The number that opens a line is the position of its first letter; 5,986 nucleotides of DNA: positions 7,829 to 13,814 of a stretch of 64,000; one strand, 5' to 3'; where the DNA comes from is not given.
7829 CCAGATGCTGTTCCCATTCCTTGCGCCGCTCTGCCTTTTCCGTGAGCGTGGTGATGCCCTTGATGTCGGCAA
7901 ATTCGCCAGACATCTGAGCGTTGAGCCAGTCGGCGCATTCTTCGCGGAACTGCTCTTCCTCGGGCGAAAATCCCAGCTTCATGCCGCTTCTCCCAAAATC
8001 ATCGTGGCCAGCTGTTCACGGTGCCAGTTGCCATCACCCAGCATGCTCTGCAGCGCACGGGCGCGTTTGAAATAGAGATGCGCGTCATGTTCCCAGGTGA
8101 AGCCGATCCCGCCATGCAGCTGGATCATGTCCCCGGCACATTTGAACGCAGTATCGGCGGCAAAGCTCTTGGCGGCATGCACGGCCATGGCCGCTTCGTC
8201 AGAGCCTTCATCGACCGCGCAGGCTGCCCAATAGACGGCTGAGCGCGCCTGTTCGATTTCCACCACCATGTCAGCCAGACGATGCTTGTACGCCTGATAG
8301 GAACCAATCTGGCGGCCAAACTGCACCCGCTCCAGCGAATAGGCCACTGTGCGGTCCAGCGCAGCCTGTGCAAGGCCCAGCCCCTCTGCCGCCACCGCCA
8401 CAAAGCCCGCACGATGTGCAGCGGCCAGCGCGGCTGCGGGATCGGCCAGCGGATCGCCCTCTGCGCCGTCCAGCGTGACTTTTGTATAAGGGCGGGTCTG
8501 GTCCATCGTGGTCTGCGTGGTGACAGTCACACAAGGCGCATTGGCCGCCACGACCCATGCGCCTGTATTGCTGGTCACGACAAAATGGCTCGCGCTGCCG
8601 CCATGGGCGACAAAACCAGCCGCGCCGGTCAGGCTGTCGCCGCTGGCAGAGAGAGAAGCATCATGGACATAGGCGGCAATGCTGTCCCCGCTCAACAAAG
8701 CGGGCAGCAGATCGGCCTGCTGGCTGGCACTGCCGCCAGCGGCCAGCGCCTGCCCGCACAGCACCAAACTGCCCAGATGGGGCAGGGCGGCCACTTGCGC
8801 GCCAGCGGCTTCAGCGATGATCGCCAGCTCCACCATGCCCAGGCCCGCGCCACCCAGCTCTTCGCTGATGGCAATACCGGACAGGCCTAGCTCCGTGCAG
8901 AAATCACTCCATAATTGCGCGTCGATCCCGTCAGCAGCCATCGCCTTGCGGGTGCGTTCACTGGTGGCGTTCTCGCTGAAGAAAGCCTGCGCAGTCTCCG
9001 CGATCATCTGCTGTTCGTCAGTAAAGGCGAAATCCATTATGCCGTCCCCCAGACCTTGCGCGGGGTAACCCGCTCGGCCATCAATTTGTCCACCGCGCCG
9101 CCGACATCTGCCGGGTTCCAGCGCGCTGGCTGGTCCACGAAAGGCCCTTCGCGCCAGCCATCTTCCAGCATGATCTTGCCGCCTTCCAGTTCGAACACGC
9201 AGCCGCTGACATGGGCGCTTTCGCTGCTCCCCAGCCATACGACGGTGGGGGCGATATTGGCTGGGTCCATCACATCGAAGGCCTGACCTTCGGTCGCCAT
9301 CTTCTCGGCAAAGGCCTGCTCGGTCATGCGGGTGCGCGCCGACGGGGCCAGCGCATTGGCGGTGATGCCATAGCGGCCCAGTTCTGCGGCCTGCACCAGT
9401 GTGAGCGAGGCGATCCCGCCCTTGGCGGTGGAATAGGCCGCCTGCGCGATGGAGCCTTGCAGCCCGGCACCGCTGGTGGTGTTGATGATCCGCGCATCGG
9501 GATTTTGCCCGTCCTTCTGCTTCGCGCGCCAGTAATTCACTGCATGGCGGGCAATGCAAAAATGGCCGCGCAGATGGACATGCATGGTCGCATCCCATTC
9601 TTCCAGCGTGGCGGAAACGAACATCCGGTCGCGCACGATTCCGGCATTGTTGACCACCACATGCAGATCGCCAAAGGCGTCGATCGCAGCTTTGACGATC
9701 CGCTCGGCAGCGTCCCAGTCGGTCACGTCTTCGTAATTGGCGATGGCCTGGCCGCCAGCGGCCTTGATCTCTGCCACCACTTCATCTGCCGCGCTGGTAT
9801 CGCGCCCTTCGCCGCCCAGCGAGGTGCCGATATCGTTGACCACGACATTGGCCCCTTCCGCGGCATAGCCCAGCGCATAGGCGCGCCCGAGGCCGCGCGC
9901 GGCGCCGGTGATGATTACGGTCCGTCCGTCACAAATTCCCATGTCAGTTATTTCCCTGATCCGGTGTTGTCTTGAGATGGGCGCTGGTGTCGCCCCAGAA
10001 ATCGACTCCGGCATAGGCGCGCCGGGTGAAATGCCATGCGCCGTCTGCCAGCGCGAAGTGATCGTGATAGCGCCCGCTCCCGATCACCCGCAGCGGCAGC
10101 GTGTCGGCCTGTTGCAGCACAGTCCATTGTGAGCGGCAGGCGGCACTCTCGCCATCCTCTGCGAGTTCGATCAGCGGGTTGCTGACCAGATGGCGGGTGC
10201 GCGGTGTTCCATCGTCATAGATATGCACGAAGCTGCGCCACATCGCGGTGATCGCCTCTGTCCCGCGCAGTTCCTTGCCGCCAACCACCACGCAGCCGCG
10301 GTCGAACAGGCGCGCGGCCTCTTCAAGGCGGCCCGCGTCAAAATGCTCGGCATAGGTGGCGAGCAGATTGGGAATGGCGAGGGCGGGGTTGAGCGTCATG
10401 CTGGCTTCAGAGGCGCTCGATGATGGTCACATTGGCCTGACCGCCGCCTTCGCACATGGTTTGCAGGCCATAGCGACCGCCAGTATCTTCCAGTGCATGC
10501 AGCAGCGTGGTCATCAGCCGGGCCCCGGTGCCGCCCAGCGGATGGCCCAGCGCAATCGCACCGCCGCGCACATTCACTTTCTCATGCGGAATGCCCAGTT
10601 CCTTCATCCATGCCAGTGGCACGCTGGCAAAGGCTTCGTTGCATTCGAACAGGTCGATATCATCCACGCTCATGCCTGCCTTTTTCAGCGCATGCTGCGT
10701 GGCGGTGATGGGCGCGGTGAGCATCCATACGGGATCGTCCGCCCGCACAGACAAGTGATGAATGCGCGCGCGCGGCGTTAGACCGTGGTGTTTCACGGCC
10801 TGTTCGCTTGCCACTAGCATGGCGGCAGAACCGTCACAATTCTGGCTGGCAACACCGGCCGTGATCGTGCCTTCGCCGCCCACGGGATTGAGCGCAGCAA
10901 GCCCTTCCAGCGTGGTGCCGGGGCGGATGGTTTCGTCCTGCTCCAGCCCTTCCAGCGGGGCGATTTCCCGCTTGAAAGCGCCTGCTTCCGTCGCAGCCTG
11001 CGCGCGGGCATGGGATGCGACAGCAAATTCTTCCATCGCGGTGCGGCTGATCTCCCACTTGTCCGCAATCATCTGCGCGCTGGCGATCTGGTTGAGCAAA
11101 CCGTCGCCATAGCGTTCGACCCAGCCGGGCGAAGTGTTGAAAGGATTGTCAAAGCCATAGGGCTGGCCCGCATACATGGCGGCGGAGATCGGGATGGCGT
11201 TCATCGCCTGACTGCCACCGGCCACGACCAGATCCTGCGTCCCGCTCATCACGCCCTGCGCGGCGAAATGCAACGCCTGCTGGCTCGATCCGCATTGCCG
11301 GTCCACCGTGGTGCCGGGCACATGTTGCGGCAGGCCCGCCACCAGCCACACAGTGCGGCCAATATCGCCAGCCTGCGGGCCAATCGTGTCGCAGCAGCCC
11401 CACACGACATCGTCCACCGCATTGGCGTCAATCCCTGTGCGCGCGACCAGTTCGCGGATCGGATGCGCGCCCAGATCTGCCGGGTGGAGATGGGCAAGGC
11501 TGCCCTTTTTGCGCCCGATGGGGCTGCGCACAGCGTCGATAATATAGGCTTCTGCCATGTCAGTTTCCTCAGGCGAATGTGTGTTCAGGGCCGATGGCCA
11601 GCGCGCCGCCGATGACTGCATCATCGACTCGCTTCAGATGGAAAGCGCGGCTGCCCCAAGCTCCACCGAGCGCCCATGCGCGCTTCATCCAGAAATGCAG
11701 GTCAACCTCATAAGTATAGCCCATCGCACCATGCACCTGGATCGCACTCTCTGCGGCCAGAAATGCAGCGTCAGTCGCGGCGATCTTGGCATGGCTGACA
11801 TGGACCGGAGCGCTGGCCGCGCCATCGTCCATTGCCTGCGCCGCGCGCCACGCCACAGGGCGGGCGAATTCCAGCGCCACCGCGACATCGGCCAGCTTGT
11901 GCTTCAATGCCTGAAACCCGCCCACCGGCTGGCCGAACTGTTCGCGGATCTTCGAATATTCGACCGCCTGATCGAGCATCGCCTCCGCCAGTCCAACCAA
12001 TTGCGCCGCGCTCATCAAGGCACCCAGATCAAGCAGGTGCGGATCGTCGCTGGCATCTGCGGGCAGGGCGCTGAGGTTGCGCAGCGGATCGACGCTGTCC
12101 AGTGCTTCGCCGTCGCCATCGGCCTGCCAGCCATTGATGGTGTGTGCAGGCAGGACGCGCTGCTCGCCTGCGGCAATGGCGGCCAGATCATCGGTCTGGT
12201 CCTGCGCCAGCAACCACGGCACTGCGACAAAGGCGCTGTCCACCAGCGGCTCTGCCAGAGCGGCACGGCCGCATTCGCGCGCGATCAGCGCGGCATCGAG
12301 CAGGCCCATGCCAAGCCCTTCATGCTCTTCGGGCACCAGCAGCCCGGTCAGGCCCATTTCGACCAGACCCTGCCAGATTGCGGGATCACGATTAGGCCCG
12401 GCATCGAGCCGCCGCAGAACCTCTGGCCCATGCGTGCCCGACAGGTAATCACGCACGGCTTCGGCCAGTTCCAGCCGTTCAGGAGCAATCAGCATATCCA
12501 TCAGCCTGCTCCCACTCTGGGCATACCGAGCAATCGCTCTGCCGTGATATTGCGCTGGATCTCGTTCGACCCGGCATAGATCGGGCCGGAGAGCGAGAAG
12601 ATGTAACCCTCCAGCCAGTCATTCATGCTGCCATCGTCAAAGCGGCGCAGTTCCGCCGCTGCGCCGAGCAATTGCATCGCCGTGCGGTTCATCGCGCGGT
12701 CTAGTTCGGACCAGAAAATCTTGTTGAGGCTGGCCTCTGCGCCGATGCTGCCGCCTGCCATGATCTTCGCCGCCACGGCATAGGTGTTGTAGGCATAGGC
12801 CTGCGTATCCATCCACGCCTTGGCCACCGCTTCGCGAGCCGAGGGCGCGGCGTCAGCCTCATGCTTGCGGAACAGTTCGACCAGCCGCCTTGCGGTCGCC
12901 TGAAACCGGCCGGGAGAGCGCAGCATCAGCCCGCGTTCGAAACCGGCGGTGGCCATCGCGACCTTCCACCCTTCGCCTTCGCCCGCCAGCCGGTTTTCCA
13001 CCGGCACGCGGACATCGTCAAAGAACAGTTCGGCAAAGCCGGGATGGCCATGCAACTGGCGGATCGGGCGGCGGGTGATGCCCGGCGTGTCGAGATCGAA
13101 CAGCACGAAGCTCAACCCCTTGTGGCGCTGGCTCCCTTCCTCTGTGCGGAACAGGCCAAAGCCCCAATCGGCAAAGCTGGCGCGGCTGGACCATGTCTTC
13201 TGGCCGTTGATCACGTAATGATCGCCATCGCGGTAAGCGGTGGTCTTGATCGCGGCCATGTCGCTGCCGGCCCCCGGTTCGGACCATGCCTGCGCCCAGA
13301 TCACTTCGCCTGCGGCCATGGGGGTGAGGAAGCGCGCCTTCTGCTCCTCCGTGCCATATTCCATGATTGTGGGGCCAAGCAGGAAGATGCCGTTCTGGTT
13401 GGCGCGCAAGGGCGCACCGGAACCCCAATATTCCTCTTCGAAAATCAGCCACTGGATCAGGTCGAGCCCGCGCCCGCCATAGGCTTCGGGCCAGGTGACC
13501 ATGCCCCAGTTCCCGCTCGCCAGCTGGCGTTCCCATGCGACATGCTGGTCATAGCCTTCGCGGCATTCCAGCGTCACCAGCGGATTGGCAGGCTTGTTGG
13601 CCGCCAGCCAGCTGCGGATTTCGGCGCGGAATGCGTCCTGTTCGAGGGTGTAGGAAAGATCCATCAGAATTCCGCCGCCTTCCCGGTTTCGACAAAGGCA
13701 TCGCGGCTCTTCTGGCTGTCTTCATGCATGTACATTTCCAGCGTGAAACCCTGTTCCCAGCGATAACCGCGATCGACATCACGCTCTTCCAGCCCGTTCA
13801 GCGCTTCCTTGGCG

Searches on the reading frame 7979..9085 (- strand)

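Call 57: search_protein_families(library=ncbifam, proteins=[window:7979-9085:-], max_evalue=1e-40)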
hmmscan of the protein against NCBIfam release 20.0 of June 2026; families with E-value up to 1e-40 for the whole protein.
window:7979-9085:- (368 aa): 2 families
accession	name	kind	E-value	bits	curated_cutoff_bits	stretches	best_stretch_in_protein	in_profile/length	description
NF050027.1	acylCoADhIpdE2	equivalog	2.7e-54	184.8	450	1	23-359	1-306/311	acyl-CoA dehydrogenase IpdE2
TIGR03203.1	pimD_small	equivalog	5.3e-42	144.3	652.7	0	18-360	1-373/378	pimeloyl-CoA dehydrogenase small subunit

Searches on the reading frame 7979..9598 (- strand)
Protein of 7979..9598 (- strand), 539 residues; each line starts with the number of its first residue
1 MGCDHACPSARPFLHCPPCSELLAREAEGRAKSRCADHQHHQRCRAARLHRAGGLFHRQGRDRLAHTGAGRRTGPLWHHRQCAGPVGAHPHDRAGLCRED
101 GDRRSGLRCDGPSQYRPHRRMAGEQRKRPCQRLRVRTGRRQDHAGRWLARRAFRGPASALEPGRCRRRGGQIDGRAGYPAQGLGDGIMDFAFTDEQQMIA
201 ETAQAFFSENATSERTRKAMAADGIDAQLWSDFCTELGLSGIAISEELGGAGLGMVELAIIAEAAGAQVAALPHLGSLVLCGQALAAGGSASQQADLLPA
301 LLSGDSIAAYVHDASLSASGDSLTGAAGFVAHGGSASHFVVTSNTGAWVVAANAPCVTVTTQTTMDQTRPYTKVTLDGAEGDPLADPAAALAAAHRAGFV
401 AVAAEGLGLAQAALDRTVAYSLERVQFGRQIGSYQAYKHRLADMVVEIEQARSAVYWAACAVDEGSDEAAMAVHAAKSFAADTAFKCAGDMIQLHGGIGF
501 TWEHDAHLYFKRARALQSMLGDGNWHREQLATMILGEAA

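Call 33: search_protein_families(library=pfam, proteins=[window:7979-9598:-], max_evalue=1e-8)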
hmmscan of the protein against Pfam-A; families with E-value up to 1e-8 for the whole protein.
window:7979-9598:- (539 aa): 2 families
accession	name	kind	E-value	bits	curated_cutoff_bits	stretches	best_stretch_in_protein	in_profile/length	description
PF00441.29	Acyl-CoA_dh_1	-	5.3e-30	105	22.4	1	400-533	16-148/150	Acyl-CoA dehydrogenase, C-terminal domain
PF02771.21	Acyl-CoA_dh_N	-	6.8e-18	65.5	22.9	1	193-305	1-113/113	Acyl-CoA dehydrogenase, N-terminal domain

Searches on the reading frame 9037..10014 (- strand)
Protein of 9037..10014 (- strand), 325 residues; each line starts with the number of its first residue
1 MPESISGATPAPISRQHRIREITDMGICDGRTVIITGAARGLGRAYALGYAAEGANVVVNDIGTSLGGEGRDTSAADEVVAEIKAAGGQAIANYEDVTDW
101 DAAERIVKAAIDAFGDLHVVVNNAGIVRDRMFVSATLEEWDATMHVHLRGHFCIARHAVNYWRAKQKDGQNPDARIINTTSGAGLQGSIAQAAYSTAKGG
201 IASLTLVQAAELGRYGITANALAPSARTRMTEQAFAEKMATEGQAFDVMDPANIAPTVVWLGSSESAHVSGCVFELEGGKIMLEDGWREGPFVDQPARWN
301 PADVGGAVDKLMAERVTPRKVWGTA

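Call 33: search_protein_families(library=pfam, proteins=[window:9037-10014:-], max_evalue=1e-8)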
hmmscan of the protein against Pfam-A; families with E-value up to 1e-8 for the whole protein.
window:9037-10014:- (325 aa): 3 families
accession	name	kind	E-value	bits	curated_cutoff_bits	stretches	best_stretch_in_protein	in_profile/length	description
PF00106.31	adh_short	-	8.4e-41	140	26.6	1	32-235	2-191/195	short chain dehydrogenase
PF13561.12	adh_short_C2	-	4.4e-35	121.8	27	1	37-279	1-234/236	Enoyl-(Acyl carrier protein) reductase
PF08659.16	KR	-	2.4e-12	47.6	22.6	1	32-199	2-154/180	KR domain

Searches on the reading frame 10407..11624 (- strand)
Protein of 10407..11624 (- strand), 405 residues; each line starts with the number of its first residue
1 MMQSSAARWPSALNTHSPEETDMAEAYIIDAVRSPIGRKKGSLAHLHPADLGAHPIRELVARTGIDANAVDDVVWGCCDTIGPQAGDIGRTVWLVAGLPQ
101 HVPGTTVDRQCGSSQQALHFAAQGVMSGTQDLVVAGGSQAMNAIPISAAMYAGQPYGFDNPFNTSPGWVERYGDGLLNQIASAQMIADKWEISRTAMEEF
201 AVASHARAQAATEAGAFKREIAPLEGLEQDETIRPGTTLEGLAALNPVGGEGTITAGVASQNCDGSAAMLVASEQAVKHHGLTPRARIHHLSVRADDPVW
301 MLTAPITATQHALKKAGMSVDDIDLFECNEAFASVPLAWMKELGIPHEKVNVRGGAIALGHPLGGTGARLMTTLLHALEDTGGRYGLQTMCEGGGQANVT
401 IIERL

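Call 33: search_protein_families(library=pfam, proteins=[window:10407-11624:-], max_evalue=1e-8)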
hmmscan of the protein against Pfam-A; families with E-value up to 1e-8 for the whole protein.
window:10407-11624:- (405 aa): 2 families
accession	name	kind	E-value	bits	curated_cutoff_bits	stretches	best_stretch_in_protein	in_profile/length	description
PF00108.29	Thiolase_N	-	4.3e-55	187.3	26.4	1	27-275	2-260/260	Thiolase, N-terminal domain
PF02803.24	Thiolase_C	-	6.5e-45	152.2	27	1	283-404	2-123/123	Thiolase, C-terminal domain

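Call 60: search_protein_families(library=ncbifam, proteins=[window:10407-11624:-], max_evalue=1e-60)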
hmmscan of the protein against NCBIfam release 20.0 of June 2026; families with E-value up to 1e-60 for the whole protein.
window:10407-11624:- (405 aa): 27 families (the best 25 are shown)
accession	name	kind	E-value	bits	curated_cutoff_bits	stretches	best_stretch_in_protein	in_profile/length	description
NF005865.0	PRK07801.1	equivalog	1.2e-192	640.2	591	1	23-405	1-382/382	acetyl-CoA C-acetyltransferase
NF005077.0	PRK06504.1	subfamily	6.4e-150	499.6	590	1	23-405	1-390/390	acetyl-CoA C-acetyltransferase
TIGR01930.1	AcCoA-C-Actrans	subfamily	7.8e-122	406.9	240.55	1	28-403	1-385/385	acetyl-CoA C-acyltransferase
NF006090.0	PRK08242.1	equivalog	7.1e-106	354.7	514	0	255-405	252-402/402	acetyl-CoA C-acetyltransferase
NF005889.0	PRK07850.1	equivalog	2.7e-104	349.3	515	1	23-405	1-387/387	steroid 3-ketoacyl-CoA thiolase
NF006510.0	PRK08947.1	equivalog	9.1e-99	331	519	1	23-405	1-387/387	acetyl-CoA C-acyltransferase FadA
TIGR02430.1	pcaF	equivalog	1.2e-97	327.5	597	1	25-405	2-400/400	3-oxoadipyl-CoA thiolase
NF006551.0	PRK09050.1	subfamily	1.9e-97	326.9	605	1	23-405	1-401/401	3-oxoadipyl-CoA thiolase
NF006553.0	PRK09052.1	equivalog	1.7e-95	320.4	567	0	227-405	220-399/399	acetyl-CoA C-acyltransferase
TIGR02445.1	fadA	equivalog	3.6e-93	312.6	591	1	27-404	3-384/385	acetyl-CoA C-acyltransferase FadA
NF004682.0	PRK06025.1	subfamily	1.6e-92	310.8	568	0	255-405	267-417/417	acetyl-CoA C-acetyltransferase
NF004853.0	PRK06205.1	subfamily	6.4e-91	305.3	551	1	23-404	1-402/404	acetyl-CoA C-acetyltransferase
NF005890.0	PRK07851.1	equivalog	1.1e-88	298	580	1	23-405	1-405/406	acetyl-CoA C-acetyltransferase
NF005033.0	PRK06445.1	equivalog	5.9e-87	292.4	511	1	24-404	3-394/395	acetyl-CoA C-acetyltransferase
NF006552.0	PRK09051.1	subfamily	8.4e-87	292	565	1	23-405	3-395/395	beta-ketothiolase BktB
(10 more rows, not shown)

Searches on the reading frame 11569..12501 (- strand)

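Call 34: search_protein_families(library=pfam, proteins=[window:11569-12501:-], max_evalue=1e-8)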
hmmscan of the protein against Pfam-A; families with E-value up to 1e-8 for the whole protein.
window:11569-12501:- (310 aa): 3 families
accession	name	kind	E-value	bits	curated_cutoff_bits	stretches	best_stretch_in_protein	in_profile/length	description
PF00441.29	Acyl-CoA_dh_1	-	2.3e-28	99.7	22.4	1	157-292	11-145/150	Acyl-CoA dehydrogenase, C-terminal domain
PF02771.21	Acyl-CoA_dh_N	-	1.5e-10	41.8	22.9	1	7-83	2-77/113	Acyl-CoA dehydrogenase, N-terminal domain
PF08028.16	Acyl-CoA_dh_2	-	3.1e-10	40.9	22.7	1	162-266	1-114/134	Acyl-CoA dehydrogenase, C-terminal domain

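Call 60: search_protein_families(library=ncbifam, proteins=[window:11569-12501:-], max_evalue=1e-60)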
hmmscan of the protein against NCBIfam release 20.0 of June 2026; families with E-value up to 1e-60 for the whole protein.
window:11569-12501:- (310 aa): 0 families

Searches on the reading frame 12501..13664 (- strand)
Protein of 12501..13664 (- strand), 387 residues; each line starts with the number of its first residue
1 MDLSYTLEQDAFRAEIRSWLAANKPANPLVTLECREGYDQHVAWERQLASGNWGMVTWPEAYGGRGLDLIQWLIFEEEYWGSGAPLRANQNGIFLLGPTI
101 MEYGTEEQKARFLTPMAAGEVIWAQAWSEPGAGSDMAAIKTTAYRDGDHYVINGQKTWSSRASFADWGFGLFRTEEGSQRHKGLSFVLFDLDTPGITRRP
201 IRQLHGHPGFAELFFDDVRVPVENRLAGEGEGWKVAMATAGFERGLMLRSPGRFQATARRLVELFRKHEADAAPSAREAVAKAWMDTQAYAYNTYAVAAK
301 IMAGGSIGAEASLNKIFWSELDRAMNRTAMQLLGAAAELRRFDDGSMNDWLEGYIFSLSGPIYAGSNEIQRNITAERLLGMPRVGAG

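Call 34: search_protein_families(library=pfam, proteins=[window:12501-13664:-], max_evalue=1e-8)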
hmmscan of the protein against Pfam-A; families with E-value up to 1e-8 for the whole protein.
window:12501-13664:- (387 aa): 3 families
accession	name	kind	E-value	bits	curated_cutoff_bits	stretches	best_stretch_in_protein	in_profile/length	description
PF02770.24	Acyl-CoA_dh_M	-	4.8e-23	81.6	33.3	1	124-218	1-97/97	Acyl-CoA dehydrogenase, middle domain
PF00441.29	Acyl-CoA_dh_1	-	4.5e-17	63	22.4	1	230-379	1-150/150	Acyl-CoA dehydrogenase, C-terminal domain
PF02771.21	Acyl-CoA_dh_N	-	1.1e-16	61.7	22.9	1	8-120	3-113/113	Acyl-CoA dehydrogenase, N-terminal domain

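Call 60: search_protein_families(library=ncbifam, proteins=[window:12501-13664:-], max_evalue=1e-60)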
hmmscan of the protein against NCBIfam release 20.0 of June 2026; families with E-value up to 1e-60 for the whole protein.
window:12501-13664:- (387 aa): 1 family
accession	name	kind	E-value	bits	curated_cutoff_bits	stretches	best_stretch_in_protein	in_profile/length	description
TIGR03204.1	pimC_large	equivalog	5.8e-69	232.9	623.85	1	2-381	1-395/395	pimeloyl-CoA dehydrogenase large subunit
